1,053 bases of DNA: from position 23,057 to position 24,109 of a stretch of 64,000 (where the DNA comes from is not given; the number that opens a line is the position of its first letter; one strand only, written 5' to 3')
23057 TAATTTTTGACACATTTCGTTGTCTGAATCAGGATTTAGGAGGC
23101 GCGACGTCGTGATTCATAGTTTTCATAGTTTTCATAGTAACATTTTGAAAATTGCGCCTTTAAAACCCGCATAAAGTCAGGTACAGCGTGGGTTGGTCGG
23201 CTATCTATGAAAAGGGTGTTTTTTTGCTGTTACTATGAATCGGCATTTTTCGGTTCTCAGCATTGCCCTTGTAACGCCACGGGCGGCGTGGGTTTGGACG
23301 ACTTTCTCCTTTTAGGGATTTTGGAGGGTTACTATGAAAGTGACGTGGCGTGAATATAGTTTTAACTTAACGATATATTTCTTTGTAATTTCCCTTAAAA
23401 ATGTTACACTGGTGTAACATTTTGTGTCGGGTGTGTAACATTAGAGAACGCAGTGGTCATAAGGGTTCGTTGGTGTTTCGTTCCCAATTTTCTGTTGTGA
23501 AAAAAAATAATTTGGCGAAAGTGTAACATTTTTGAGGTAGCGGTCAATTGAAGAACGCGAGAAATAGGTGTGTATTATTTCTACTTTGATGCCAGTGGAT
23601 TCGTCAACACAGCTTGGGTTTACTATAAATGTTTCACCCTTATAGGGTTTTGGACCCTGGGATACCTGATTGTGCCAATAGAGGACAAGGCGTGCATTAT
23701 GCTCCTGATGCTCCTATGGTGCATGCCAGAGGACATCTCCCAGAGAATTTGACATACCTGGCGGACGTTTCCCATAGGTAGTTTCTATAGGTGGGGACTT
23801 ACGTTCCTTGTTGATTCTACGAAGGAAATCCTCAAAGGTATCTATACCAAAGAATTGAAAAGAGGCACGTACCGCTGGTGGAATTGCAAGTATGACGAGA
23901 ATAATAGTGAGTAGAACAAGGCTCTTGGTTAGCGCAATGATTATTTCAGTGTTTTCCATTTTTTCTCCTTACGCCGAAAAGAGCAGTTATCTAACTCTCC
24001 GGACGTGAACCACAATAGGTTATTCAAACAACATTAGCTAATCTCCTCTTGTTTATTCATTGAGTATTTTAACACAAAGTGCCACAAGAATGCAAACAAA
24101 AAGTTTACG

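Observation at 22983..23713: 700-bp ORF-free region packed with iteron-like direct/inverted motifs and a perfect 22-bp palindrome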

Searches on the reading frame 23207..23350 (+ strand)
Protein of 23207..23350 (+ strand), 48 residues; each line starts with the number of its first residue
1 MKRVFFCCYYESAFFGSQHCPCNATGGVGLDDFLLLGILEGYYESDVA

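Call 12: search_protein_families(library=pfam, proteins=[window:23207-23350:+], max_evalue=0.01)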
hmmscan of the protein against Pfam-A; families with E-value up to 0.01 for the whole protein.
window:23207-23350:+ (48 aa): 0 families

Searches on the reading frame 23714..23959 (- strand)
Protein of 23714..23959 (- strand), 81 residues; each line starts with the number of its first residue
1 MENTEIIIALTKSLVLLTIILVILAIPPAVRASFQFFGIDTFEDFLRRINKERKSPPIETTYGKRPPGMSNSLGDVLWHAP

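Call 12: search_protein_families(library=pfam, proteins=[window:23717-23959:-], max_evalue=0.01)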
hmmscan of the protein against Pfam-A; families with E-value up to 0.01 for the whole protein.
window:23717-23959:- (81 aa): 0 families

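Call 58: search_protein_families(library=pfam, proteins=[window:23717-23959:-], max_evalue=0.1)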
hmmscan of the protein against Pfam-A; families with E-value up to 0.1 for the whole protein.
window:23717-23959:- (81 aa): 0 families

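Call 63: find_encoding_contigs(protein=window:23714-23959:-, flank=3000, max_places=10)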
Protein window:23714-23959:- (81 aa): no gene with exactly this product is on record in the collection.
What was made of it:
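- Tried and rejected: An exact look-up to obtain more relatives found nothing on record (call 63).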
